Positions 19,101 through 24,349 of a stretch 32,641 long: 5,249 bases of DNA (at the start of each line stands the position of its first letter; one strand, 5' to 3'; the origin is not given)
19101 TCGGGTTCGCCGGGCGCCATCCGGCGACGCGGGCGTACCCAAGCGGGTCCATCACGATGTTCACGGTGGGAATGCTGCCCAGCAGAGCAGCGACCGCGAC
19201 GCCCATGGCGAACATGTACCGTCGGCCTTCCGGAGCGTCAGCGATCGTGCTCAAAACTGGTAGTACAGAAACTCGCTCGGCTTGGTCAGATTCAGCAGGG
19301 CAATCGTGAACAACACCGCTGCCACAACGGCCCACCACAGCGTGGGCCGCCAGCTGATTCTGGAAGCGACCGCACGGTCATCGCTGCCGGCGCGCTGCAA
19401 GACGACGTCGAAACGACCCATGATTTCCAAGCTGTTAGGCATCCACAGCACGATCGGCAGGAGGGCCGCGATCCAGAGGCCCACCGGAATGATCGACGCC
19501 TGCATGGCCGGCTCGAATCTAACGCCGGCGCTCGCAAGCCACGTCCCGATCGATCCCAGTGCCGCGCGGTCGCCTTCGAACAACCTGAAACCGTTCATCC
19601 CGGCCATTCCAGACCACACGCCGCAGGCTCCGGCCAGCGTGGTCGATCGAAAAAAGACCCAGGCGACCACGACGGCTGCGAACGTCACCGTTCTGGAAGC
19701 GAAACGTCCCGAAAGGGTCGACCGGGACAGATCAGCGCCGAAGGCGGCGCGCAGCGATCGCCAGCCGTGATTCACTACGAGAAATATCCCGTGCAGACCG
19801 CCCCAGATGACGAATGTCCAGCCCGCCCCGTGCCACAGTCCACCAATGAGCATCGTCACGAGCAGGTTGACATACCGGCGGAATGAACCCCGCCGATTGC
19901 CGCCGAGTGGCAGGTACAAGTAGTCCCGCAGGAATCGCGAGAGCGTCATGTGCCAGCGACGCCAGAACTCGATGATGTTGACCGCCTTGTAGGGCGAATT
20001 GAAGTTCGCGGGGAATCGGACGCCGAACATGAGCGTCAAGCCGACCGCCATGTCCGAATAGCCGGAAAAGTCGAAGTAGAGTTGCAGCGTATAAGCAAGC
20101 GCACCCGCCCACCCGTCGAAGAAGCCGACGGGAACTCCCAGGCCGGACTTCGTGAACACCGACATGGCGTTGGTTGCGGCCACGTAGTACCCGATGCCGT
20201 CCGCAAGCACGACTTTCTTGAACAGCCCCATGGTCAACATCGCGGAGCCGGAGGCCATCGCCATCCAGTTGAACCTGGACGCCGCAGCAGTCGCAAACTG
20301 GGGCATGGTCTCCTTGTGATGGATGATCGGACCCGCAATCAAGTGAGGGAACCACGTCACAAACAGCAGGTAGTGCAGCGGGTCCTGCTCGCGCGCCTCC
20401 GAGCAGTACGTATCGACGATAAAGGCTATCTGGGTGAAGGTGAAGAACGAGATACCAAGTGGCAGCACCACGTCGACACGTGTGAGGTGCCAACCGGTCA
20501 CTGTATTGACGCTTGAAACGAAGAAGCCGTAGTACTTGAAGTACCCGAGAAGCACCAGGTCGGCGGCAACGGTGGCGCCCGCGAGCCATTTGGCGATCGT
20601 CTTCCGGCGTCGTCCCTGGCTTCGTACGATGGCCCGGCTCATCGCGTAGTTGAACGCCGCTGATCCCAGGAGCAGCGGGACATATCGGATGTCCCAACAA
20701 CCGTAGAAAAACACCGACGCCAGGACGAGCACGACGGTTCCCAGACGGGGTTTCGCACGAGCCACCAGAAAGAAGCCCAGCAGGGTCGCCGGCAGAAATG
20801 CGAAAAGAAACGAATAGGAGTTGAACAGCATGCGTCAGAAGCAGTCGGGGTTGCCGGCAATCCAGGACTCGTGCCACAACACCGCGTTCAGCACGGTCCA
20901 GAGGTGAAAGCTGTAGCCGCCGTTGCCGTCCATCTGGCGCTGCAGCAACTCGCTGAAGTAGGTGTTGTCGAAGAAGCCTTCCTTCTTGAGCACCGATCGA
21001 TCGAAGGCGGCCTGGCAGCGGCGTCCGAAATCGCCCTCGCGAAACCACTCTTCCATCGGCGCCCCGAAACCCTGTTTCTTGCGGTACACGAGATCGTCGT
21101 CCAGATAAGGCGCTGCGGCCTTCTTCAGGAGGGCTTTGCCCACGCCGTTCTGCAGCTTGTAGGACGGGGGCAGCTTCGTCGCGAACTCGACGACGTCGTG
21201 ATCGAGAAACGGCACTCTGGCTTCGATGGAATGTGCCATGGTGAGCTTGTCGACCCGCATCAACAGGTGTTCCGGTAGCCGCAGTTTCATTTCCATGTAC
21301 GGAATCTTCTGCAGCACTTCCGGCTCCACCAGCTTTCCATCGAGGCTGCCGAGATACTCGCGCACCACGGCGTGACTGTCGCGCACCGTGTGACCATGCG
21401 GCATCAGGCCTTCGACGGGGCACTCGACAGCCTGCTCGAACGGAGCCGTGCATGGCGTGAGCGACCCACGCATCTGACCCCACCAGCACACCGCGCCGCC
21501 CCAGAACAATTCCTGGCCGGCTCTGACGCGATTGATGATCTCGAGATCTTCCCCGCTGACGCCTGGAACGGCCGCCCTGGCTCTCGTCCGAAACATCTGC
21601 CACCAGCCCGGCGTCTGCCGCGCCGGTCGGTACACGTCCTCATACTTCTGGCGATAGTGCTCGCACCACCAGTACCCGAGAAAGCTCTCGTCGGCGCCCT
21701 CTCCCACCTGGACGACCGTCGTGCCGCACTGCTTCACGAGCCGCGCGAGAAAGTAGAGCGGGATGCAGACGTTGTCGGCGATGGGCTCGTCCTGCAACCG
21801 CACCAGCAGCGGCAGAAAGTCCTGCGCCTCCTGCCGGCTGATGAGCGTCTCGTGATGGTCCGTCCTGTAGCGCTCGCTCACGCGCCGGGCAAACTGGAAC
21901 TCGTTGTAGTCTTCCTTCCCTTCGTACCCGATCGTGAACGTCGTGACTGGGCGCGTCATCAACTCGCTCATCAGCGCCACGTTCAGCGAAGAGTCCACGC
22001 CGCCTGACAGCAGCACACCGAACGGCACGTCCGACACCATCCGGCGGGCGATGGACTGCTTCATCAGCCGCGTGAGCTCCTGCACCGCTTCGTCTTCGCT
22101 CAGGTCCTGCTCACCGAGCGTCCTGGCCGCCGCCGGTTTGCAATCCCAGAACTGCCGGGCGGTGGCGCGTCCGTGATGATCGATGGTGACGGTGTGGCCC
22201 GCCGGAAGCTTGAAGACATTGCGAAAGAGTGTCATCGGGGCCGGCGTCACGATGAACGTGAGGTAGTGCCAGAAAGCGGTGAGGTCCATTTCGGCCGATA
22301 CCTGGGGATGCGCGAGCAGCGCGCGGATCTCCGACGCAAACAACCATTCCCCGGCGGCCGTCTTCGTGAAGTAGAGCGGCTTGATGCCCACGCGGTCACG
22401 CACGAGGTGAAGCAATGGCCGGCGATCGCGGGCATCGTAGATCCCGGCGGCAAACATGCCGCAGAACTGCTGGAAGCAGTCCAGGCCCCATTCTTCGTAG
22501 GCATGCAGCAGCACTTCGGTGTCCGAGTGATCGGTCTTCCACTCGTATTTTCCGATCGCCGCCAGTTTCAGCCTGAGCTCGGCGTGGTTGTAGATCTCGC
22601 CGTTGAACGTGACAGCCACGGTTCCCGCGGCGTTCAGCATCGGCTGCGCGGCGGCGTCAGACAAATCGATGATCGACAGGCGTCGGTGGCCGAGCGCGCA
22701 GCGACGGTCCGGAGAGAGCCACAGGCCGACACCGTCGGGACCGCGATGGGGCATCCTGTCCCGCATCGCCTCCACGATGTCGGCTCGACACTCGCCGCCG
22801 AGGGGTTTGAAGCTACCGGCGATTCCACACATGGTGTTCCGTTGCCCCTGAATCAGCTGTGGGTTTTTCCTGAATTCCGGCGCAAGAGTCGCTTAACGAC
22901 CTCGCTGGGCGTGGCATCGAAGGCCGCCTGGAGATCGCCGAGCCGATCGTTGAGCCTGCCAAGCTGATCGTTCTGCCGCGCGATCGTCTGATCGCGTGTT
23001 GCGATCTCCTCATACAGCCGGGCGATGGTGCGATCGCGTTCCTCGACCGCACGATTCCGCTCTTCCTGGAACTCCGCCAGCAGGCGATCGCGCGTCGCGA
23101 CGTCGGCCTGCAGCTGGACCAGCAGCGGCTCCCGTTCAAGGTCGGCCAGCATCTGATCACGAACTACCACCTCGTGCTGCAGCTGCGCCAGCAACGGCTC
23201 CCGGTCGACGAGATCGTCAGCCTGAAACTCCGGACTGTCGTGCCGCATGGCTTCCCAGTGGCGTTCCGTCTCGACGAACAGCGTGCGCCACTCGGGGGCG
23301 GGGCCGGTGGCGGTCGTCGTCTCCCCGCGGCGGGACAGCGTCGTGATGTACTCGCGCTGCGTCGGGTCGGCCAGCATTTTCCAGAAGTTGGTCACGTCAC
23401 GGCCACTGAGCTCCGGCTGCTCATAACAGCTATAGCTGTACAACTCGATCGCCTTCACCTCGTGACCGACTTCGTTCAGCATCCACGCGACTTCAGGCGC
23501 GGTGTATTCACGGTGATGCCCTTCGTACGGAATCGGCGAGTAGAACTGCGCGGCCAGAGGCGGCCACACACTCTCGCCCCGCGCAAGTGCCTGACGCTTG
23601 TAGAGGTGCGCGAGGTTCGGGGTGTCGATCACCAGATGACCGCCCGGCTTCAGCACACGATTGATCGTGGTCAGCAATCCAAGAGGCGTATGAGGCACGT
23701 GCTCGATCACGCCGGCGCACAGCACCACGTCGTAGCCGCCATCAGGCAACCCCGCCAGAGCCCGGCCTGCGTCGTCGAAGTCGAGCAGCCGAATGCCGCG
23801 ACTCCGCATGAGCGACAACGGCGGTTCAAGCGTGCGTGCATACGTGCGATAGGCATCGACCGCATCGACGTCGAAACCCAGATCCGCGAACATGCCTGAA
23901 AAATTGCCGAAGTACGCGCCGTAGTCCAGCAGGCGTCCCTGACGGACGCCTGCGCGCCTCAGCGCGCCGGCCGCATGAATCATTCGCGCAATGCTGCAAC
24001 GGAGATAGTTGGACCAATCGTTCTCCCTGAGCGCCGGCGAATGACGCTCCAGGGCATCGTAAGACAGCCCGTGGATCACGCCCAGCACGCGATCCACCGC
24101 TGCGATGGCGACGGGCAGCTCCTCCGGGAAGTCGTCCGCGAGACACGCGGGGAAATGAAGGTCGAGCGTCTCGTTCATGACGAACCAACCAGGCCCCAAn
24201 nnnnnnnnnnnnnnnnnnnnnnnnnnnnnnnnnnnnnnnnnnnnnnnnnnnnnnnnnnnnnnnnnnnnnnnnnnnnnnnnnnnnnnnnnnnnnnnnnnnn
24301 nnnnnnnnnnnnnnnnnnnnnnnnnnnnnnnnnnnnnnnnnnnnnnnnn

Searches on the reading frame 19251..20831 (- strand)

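Call 6: search_protein_families(library=pfam, proteins=[window:19251-20831:-], max_evalue=0.001)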
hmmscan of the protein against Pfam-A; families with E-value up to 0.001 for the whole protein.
window:19251-20831:- (526 aa): 2 families
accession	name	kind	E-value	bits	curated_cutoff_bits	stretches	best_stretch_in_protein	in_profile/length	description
PF03062.24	MBOAT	-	1.9e-31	110.1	27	1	150-385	80-326/337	MBOAT, membrane-bound O-acyltransferase family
PF13813.11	MBOAT_2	-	7e-07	29.9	25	1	274-338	2-68/85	Membrane bound O-acyl transferase family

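Call 72: search_protein_families(library=ncbifam, proteins=[window:19251-20831:-], max_evalue=0.00001)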
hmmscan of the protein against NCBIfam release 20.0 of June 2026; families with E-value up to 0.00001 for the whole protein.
window:19251-20831:- (526 aa): 1 family
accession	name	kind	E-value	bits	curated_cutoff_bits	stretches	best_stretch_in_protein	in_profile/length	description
TIGR04091.1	LTA_dltB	equivalog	9.4e-50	169.9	375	1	10-395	9-377/380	D-alanyl-lipoteichoic acid biosynthesis protein DltB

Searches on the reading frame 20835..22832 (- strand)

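Call 6: search_protein_families(library=pfam, proteins=[window:20835-22832:-], max_evalue=0.001)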
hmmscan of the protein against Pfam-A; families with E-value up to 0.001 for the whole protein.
window:20835-22832:- (665 aa): 3 families
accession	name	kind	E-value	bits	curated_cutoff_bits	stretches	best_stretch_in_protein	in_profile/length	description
PF00733.27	Asn_synthase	-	8.5e-89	299.1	21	1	253-655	2-354/354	Asparagine synthase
PF13537.11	GATase_7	-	1.9e-38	131.7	25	1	49-174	1-123/123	Glutamine amidotransferase domain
PF13522.11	GATase_6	-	1.4e-37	129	27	1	32-168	1-130/130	Glutamine amidotransferase domain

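Call 72: search_protein_families(library=ncbifam, proteins=[window:20835-22832:-], max_evalue=0.00001)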
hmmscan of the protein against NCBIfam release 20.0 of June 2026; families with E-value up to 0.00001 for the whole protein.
window:20835-22832:- (665 aa): 7 families
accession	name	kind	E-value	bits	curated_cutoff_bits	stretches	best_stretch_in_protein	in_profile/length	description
TIGR03108.1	eps_aminotran_1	hypoth_equivalog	2.5e-147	492.3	816.9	2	1-389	1-376/628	XrtA/PEP-CTERM system amidotransferase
TIGR01536.1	asn_synth_AEB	equivalog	1.6e-136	456.3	267.1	1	2-589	1-517/517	asparagine synthase (glutamine-hydrolyzing)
TIGR03104.1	trio_amidotrans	equivalog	1e-127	426.9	570.1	2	1-396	1-389/589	N-acetylglutaminylglutamine amidotransferase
NF006949.0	PRK09431.1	equivalog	1.8e-87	294.2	499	3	1-175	1-168/554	asparagine synthase B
NF033535.1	lass_lactam_cya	exception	2.7e-64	217.9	525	2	1-381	1-373/668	lasso peptide isopeptide bond-forming cyclase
NF033561.1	macrolact_Ik_Al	subfamily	2.4e-21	76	300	1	141-357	93-302/561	albusnodin/ikarugamycin family macrolactam cyclase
TIGR01134.1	purF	equivalog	3.4e-08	33.3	350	1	45-173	66-200/432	amidophosphoribosyltransferase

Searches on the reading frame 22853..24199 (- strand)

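Call 3: search_protein_families(library=pfam, proteins=[window:22853-24199:-], max_evalue=1)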
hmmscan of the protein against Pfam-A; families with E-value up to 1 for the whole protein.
window:22853-24199:- (448 aa): 8 families
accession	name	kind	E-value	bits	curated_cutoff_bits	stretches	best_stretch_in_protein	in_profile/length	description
PF13489.12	Methyltransf_23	-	1.7e-19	70.6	27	1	70-248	9-161/164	Methyltransferase domain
PF08241.18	Methyltransf_11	-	1.9e-09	38.5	21.2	1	91-191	1-95/95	Methyltransferase domain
PF08242.18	Methyltransf_12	-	9.4e-07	29.9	30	1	146-189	64-98/98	Methyltransferase domain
PF13847.12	Methyltransf_31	-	1.4e-05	25.3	27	1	151-203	70-126/145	Methyltransferase domain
PF13649.12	Methyltransf_25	-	2.2e-05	25.5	27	1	91-187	2-97/97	Methyltransferase domain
PF20922.3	Anamorsin_N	-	0.0021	18.2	27.1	1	152-198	48-94/163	Anamorsin, N-terminal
PF04102.17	SlyX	-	0.0081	17.2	30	1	389-432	16-59/67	SlyX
PF06785.16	UPF0242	-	0.21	12.1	33.5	1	332-424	94-184/194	Uncharacterised protein family (UPF0242) N-terminus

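Call 5: search_protein_families(library=ncbifam, proteins=[window:22853-24199:-], max_evalue=1)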
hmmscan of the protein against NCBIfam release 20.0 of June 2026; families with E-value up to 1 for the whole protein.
window:22853-24199:- (448 aa): 19 families
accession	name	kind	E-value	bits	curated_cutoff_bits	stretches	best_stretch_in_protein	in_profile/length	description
TIGR01983.1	UbiG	equivalog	2.7e-07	30.1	102.95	1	83-211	46-171/228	bifunctional 2-polyprenyl-6-hydroxyphenol methylase/3-demethylubiquinol 3-O-methyltransferase UbiG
NF041537.1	ArsM_AhpD_UU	exception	4.4e-05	22.4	510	1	146-199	136-188/345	arsenite methyltransferase/AhpD domain selenoprotein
TIGR04345.1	ovoA_Cterm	equivalog_domain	0.00016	21.2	170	1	155-194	134-172/242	putative 4-mercaptohistidine N1-methyltransferase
TIGR00452.1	TIGR00452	equivalog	0.0014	17.5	275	1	155-193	184-221/316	tRNA 5-methoxyuridine(34)/uridine 5-oxyacetic acid(34) synthase CmoB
NF041536.1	ArsM_DUF2284_UU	exception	0.0026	16.2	575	1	150-193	140-182/459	arsenite methyltransferase/DUF2284 domain selenoprotein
NF011650.0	PRK15068.1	equivalog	0.0027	16.6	209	1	154-193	189-227/324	tRNA 5-methoxyuridine(34)/uridine 5-oxyacetic acid(34) synthase CmoB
NF045667.1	MTase_DVU1556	equivalog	0.0048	16.4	155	1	150-191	79-119/213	DVU_1556 family methyltransferase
NF008405.0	PRK11207.1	equivalog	0.0056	16.2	218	1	85-191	29-132/198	tellurite resistance methyltransferase TehB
NF033885.1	conj_TraP_IncI1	equivalog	0.025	14.3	135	1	367-430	77-140/217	conjugal transfer protein TraP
NF043040.1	corrin_prot_MT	hypoth_equivalog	0.027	13.9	180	1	86-191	41-147/216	corrinoid protein-associated methyltransferase CpaM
NF041255.1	mycofact_MftM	equivalog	0.034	13.5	200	1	62-170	109-219/289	mycofactocin oligosaccharide methyltransferase MftM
NF033930.1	pneumo_PspA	exception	0.085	11.6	850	1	337-433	245-345/659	pneumococcal surface protein A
NF002198.0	PRK01060.1-3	equivalog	0.11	12.1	244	1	378-427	112-161/253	deoxyribonuclease IV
NF047649.1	MTase_UXPK_star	exception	0.11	11.4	460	1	150-191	141-181/283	methyltransferase/UXPK-star double selenoprotein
NF052320.1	Cbp1_fam_LP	subfamily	0.12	11.8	90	1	376-423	123-170/286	Cbp1 family collagen-binding glycoprotein adhesin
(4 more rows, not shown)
